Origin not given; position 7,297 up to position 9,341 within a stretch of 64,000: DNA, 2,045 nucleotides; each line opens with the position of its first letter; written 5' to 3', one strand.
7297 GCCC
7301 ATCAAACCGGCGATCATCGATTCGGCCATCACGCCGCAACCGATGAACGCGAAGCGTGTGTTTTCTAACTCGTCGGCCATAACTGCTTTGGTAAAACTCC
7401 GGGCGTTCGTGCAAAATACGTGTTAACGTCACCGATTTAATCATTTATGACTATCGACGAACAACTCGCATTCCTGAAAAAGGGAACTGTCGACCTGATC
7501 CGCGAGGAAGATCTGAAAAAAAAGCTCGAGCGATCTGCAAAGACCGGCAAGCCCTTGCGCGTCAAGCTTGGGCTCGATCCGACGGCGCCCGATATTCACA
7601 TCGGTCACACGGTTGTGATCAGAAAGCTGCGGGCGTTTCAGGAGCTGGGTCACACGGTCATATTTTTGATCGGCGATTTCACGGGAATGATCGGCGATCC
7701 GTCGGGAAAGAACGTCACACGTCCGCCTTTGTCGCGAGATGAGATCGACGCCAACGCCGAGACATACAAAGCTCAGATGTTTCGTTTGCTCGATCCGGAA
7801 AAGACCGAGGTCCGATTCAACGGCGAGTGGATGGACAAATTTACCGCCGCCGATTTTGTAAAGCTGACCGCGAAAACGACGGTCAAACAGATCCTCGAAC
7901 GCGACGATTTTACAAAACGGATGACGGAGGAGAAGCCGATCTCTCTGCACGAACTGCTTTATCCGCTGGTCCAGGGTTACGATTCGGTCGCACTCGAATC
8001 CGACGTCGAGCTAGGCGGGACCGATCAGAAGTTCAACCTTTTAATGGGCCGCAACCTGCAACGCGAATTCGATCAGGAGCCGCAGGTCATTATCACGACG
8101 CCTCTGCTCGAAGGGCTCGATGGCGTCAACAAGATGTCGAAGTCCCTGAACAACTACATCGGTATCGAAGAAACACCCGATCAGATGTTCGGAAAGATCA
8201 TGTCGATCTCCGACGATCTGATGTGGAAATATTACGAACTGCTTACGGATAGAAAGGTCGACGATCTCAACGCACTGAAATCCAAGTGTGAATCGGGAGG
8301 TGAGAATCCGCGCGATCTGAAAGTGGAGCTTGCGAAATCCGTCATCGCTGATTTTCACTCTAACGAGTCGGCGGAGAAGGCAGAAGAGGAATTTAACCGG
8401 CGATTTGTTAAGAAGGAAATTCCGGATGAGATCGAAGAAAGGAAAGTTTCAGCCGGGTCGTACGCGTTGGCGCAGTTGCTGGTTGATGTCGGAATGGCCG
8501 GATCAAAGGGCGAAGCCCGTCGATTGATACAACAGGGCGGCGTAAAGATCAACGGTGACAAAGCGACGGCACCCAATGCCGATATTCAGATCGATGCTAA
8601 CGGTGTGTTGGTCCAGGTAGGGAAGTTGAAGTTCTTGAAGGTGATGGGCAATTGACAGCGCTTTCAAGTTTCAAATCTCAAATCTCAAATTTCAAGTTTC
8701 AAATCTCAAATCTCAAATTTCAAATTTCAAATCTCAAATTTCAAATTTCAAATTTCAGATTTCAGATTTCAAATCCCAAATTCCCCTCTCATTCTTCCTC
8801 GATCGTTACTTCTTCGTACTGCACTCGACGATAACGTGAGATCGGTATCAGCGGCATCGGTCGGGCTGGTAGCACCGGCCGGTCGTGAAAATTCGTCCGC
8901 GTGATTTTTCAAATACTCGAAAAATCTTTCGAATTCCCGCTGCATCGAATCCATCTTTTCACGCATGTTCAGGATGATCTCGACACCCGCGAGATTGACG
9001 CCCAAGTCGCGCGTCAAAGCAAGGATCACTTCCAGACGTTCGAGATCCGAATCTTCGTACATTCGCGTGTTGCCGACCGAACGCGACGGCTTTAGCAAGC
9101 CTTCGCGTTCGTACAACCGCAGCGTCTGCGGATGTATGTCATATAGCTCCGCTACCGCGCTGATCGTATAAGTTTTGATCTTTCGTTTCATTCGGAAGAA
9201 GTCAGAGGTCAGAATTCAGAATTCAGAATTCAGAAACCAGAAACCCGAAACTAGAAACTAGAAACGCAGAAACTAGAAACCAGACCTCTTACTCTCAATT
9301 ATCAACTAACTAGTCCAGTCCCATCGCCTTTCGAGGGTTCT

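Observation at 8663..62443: Recurrent intergenic tandem 7-8-nt arrays with a phased GAA/CAA and a fold-back arm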

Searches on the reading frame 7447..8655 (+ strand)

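Call 13: search_protein_families(library=pfam, proteins=[window:7447-8655:+])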
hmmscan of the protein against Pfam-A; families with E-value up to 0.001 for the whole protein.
window:7447-8655:+ (402 aa): 3 families
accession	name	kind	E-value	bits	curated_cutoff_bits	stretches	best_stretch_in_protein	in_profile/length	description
PF00579.31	tRNA-synt_1b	-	4.6e-81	272.8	21.1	1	34-320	3-291/292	tRNA synthetases class I (W and Y)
PF22421.1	SYY_C-terminal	-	2.2e-09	37.5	27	1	327-381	7-61/83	Tyrosine--tRNA ligase SYY-like C-terminal domain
PF01479.30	S4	-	1.1e-08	35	22.8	1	341-377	3-39/48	S4 domain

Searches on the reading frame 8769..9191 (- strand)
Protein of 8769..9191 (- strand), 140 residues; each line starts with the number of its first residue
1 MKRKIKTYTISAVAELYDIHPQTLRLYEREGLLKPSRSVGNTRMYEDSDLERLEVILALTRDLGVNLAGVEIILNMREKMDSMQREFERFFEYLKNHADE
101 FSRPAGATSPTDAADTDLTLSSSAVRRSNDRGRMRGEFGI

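Call 13: search_protein_families(library=pfam, proteins=[window:8769-9191:-])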
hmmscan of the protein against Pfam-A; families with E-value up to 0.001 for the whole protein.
window:8769-9191:- (140 aa): 4 families
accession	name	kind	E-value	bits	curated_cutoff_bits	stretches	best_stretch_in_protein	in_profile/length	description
PF13411.12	MerR_1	-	2.6e-18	66.3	21.6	1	8-75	1-67/69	MerR HTH family regulatory protein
PF13591.12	MerR_2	-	4.1e-13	49.4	29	1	9-89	2-81/84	MerR HTH family regulatory protein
PF00376.29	MerR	-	4.2e-12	46.1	28.2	1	9-45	1-38/38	MerR family regulatory protein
PF12728.13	HTH_17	-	6.4e-06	26.8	27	1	8-52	2-45/51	Helix-turn-helix domain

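Call 38: find_encoding_contigs(protein=window:8769-9191:-, flank=3000, max_places=10)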
Protein window:8769-9191:- (140 aa): no gene with exactly this product is on record in the collection.
